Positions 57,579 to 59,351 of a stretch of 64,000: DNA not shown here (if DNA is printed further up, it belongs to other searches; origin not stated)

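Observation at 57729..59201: SPASM-domain radical SAM enzyme with a 110-aa N-terminal extension (RRE-like?) and no obvious precursor gene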

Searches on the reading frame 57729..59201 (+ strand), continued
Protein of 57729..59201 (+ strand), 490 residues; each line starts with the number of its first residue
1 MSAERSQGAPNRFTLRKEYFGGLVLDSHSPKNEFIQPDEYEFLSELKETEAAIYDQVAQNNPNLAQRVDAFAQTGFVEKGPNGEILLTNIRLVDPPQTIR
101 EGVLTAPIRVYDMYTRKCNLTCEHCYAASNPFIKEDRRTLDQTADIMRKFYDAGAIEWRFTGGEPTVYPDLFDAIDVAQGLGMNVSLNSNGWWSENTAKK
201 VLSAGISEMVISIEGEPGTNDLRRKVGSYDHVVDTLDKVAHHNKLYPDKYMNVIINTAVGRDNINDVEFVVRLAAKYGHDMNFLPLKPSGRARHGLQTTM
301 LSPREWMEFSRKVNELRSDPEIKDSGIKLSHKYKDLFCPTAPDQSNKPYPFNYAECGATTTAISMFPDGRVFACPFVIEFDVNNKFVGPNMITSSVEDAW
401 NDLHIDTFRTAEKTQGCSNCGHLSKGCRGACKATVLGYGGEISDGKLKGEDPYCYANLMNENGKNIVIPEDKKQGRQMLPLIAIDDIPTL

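Call 36: search_protein_families(library=pfam, proteins=[L005:9919-10635:+, L012:9424-9915:+, L031:5491-6309:+, L031:5040-5501:+, L009:10638-11336:+, L009:11809-12873:-, L009:12873-13667:-, L037:5905-6510:-, L037:4028-4876:-], max_evalue=0.01)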
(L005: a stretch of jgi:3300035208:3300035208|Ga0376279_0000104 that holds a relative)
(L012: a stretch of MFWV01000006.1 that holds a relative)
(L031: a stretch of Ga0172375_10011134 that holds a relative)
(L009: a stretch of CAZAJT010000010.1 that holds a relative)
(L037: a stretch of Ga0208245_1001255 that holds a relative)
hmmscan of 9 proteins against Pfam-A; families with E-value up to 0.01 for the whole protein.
L005:9919-10635:+ (239 aa): 1 family
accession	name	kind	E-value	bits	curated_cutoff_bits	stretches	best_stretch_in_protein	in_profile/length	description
PF00696.33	AA_kinase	-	6.8e-37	127.9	24.9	1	8-218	1-234/234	Amino acid kinase family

L012:9424-9915:+ (164 aa): 1 family
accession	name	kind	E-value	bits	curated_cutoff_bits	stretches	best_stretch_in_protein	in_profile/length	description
PF13563.12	2_5_RNA_ligase2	-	3.5e-08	34.1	27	1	43-151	39-151/152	2'-5' RNA ligase superfamily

L031:5491-6309:+ (273 aa): 0 families

L031:5040-5501:+ (154 aa): 1 family
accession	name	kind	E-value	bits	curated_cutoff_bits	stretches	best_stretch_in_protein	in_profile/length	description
PF01230.28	HIT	-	8e-09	36.5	21.5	1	42-108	26-97/98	HIT domain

L009:10638-11336:+ (233 aa): 2 families
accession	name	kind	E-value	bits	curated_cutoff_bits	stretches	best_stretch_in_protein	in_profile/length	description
PF00483.29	NTP_transferase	-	7.5e-13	49.1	21.2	1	5-228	2-236/245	Nucleotidyl transferase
PF12804.13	NTP_transf_3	-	5.4e-10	40.1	27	1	5-134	1-121/160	MobA-like NTP transferase domain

L009:11809-12873:- (355 aa): 2 families
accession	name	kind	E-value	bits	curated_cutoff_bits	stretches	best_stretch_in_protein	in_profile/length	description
PF01636.29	APH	-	5.5e-12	46.4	23.2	1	48-253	6-210/239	Phosphotransferase enzyme family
PF03881.20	Fructosamin_kin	-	4.5e-09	36.4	22.4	1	37-264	15-240/288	Fructosamine kinase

L009:12873-13667:- (265 aa): 8 families
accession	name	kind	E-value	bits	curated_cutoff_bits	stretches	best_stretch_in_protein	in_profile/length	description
PF13649.12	Methyltransf_25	-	1.9e-16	61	27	1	44-143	1-97/97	Methyltransferase domain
PF08241.18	Methyltransf_11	-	4.6e-16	59.7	21.2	1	45-147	1-95/95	Methyltransferase domain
PF08242.18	Methyltransf_12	-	3.8e-10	40.8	30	1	45-145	1-98/98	Methyltransferase domain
PF13847.12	Methyltransf_31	-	8.3e-09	35.7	27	1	43-163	6-125/145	Methyltransferase domain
PF01209.24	Ubie_methyltran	-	2.7e-07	30.6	20.1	1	15-147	24-151/233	ubiE/COQ5 methyltransferase family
PF13489.12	Methyltransf_23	-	7.7e-07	29.4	27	1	31-209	13-161/164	Methyltransferase domain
PF05175.20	MTS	-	0.00042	20.4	23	1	28-101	21-92/170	Methyltransferase small domain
PF03848.20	TehB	-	0.0013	18.7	20.4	1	40-147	30-132/193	Tellurite resistance protein TehB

L037:5905-6510:- (202 aa): 1 family
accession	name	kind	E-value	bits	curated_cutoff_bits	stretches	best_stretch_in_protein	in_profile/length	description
PF00156.33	Pribosyltran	-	1.3e-11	44.5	26.3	1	47-167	4-133/158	Phosphoribosyl transferase domain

L037:4028-4876:- (283 aa): 1 family
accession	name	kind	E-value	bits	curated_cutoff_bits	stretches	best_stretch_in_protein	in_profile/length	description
PF08282.18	Hydrolase_3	-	2.6e-07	31.1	20.9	1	22-137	1-99/255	haloacid dehalogenase-like hydrolase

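Call 51: search_protein_families(library=pfam, proteins=[L019:7703-8977:+, L019:8992-9975:+, L019:11438-12376:+, L019:12376-13650:+, L019:13643-14260:+, L051:1669-2541:+, L051:3827-4420:+, L041:4897-5793:-], max_evalue=0.01)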
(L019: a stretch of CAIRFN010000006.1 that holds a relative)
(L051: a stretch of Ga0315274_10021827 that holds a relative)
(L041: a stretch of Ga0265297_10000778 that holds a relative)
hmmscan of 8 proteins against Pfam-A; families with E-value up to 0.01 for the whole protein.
L019:7703-8977:+ (425 aa): 2 families
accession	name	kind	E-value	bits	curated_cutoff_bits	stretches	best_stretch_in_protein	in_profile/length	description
PF04055.27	Radical_SAM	-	6.4e-23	82.2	29.5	1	176-334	2-164/166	Radical SAM superfamily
PF02310.24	B12-binding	-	8e-11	42.3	32.1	1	22-124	14-120/121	B12 binding domain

L019:8992-9975:+ (328 aa): 2 families
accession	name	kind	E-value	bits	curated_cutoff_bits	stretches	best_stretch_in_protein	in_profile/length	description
PF04055.27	Radical_SAM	-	4.5e-12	46.9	29.5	1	28-169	6-138/166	Radical SAM superfamily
PF13186.11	SPASM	-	5.1e-07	30.3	21.5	1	234-301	1-66/67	Iron-sulfur cluster-binding domain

L019:11438-12376:+ (313 aa): 1 family
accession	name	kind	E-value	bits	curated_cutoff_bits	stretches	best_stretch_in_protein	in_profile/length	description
PF16269.10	DUF4922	-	5.6e-05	23.6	23.6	1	65-170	39-144/146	Domain of unknown function (DUF4922)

L019:12376-13650:+ (425 aa): 3 families
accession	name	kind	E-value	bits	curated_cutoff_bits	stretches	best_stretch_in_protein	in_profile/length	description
PF04055.27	Radical_SAM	-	1.7e-26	93.8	29.5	1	80-233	2-165/166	Radical SAM superfamily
PF13186.11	SPASM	-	4.9e-10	40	21.5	1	311-386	1-67/67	Iron-sulfur cluster-binding domain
PF13353.11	Fer4_12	-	8e-07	29.9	22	1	80-184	10-118/137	4Fe-4S single cluster domain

L019:13643-14260:+ (206 aa): 0 families

L051:1669-2541:+ (291 aa): 1 family
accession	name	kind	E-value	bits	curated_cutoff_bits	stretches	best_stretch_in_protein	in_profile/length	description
PF16269.10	DUF4922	-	3.3e-06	27.6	23.6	1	62-150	57-144/146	Domain of unknown function (DUF4922)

L051:3827-4420:+ (198 aa): 1 family
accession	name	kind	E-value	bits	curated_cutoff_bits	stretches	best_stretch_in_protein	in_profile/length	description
PF12643.12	MazG-like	-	0.0007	20.2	27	0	57-87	28-58/85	MazG-like family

L041:4897-5793:- (299 aa): 0 families

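Call 52: predict_structure(alignment_id=A5)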
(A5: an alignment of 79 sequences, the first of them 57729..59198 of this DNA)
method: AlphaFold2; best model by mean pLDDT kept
length: 490 residues; sequences in the alignment: 79
mean_pLDDT: 91.6   pTM: 0.91
mean pLDDT of the five models: 91.6, 91.3, 91.1, 90.7, 89.8
residues with pLDDT >= 90: 404; 70-90: 49; 50-70: 21; < 50: 16
segments of 3 or more residues with pLDDT < 50: 1-6, 463-468, 488-490
pLDDT, mean of each block of 10 residues (from residue 1): 55 97 95 96 91 88 95 95 93 96 98 97 92 94 99 98 96 98 97 97 97 98 96 98 97 97 98 98 94 90 95 97 97 86 93 94 98 93 94 98 97 89 91 94 95 90 50 55 50
secondary structure, 60 per line:
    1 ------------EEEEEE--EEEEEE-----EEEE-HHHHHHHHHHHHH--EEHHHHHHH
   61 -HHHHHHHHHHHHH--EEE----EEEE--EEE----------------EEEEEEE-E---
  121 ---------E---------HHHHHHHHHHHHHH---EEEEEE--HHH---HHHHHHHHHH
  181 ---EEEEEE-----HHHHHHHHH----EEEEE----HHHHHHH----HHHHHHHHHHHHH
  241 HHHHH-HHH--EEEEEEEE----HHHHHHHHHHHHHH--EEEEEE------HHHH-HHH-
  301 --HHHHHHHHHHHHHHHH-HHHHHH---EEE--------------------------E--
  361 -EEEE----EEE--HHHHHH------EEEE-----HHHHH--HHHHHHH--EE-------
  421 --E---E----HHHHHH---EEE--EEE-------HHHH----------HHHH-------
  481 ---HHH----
elements in order: E13-18 E21-26 E32-35 H37-49 H54-60 H62-74 E77-79 E84-87 E90-92 E109-115 H140-153 E157-162 H171-180 E184-189 H195-203 E208-212 H217-223 H228-245 E252-259 H264-277 E280-285 H292-295 H303-318 H320-325 E329-331 E362-365 E370-372 H375-380 E387-390 H396-400 H403-409 H432-437 E441-443 E446-448 H456-459 H470-473
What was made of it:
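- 59109..59201 (+): Clade-specific disordered C-terminal tail (residues 461-490, '..................') and the stop codon. pLDDT ~50 (call 52).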

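Call 55: fold_search(model_id=the predicted structure, library=pdb)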
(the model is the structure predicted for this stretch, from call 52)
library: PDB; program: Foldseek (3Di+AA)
matches with E <= 10: 1851; with E <= 0.001: 132
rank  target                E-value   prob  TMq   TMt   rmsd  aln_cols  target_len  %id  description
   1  5v1s_A                3.5e-19  1.00  0.63  0.72   6.4       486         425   14  Crystal structure of Streptococcus suis SuiB bound to S-adenosylmethionine (released 2017-08-30)
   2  5v1q_B                9.4e-19  1.00  0.62  0.68   7.2       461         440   15  Crystal structure of Streptococcus suis SuiB (released 2017-08-30)
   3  5v1q_A                1.3e-18  1.00  0.62  0.70   6.6       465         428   14  Crystal structure of Streptococcus suis SuiB (released 2017-08-30)
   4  5v1s_B                5.2e-18  1.00  0.61  0.70   7.3       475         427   15  Crystal structure of Streptococcus suis SuiB bound to S-adenosylmethionine (released 2017-08-30)
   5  5v1t_A                2.2e-17  1.00  0.64  0.71   6.6       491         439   14  Crystal structure of Streptococcus suis SuiB bound to precursor peptide SuiA (released 2017-08-30)
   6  6efn                  2.7e-17  1.00  0.59  0.75   4.1       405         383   19  Structure of a RiPP maturase, SkfB (released 2018-10-24)
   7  5wgg_A                5.0e-15  1.00  0.51  0.56  13.5       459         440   16  Structural Insights into Thioether Bond Formation in the Biosynthesis of Sactipeptides (released 2017-07-26)
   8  5why_A                5.3e-15  1.00  0.48  0.55  13.4       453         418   17  Structural Insights into Thioether Bond Formation in the Biosynthesis of Sactipeptides (released 2017-07-26)
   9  6c8v                  5.4e-13  1.00  0.48  0.73   4.7       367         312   16  X-ray structure of PqqE from Methylobacterium extorquens (released 2018-02-14)
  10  4k37_A                1.1e-12  1.00  0.53  0.69   4.5       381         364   16  Native anSMEcpe with bound AdoMet (released 2013-05-08)
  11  4k37_B                1.6e-12  1.00  0.52  0.67   5.3       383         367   16  Native anSMEcpe with bound AdoMet (released 2013-05-08)
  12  4k36_A                2.2e-12  1.00  0.54  0.67   9.1       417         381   15  His6 tagged anSMEcpe with bound AdoMet (released 2013-05-08)
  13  4k38_A                3.0e-12  1.00  0.54  0.69   4.6       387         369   15  Native anSMEcpe with bound AdoMet and Kp18Cys peptide (released 2013-05-08)
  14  7vob                  3.6e-12  1.00  0.47  0.68   6.1       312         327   18  The crystal structure of a Radical SAM Enzyme BlsE involved in the Biosynthesis of Blasticidin S (released 2022-05-04)
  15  4k39_B                4.2e-12  1.00  0.53  0.70   4.6       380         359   16  Native anSMEcpe with bound AdoMet and Cp18Cys peptide (released 2013-05-08)
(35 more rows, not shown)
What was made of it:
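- Closest known: RRE-rSAM-SPASM peptide maturases. Same: These are the top structural matches, aligned over the whole length (SuiB E 3.5e-19, TM 0.63/0.72; call 55).
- The nearest structural relatives are all peptide or protein modifiers (SuiB, SkfB, CteB, PqqE, anSME; call 55). SPASM enzymes that modify whole proteins are known, and anSME is among the fold matches (call 55).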

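Call 60: search_protein_families(library=pfam, proteins=[L031:830-2530:-, L010:1525-3285:-, L009:15200-16921:+, L037:9064-10782:+], max_evalue=0.01)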
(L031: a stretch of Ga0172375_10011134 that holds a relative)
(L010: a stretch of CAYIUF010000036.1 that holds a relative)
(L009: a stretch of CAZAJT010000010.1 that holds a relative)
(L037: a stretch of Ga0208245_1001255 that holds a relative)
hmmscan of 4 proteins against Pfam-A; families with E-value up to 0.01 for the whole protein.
L031:830-2530:- (567 aa): 2 families
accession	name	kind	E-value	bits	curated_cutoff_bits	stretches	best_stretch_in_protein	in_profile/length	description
PF02867.20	Ribonuc_red_lgC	-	1.7e-55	189.1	23.9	2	203-553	169-523/523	Ribonucleotide reductase, barrel domain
PF00317.26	Ribonuc_red_lgN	-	3.7e-10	40.2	28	1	8-83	2-75/77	Ribonucleotide reductase, all-alpha domain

L010:1525-3285:- (587 aa): 2 families
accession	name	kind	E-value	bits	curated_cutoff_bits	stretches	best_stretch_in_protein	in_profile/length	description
PF02867.20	Ribonuc_red_lgC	-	1.1e-67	229.3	23.9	1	152-575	65-523/523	Ribonucleotide reductase, barrel domain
PF00317.26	Ribonuc_red_lgN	-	4.8e-10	39.8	28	1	38-96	23-75/77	Ribonucleotide reductase, all-alpha domain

L009:15200-16921:+ (574 aa): 2 families
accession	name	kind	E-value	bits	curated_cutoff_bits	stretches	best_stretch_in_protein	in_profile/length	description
PF02867.20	Ribonuc_red_lgC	-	2.1e-64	218.5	23.9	1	130-562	56-523/523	Ribonucleotide reductase, barrel domain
PF00317.26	Ribonuc_red_lgN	-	1.2e-09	38.6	28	1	9-83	3-75/77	Ribonucleotide reductase, all-alpha domain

L037:9064-10782:+ (573 aa): 2 families
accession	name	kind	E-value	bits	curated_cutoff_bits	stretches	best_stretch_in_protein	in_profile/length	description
PF02867.20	Ribonuc_red_lgC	-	1.7e-62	212.2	23.9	1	134-561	60-523/523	Ribonucleotide reductase, barrel domain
PF00317.26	Ribonuc_red_lgN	-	1.4e-10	41.5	28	1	8-84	2-76/77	Ribonucleotide reductase, all-alpha domain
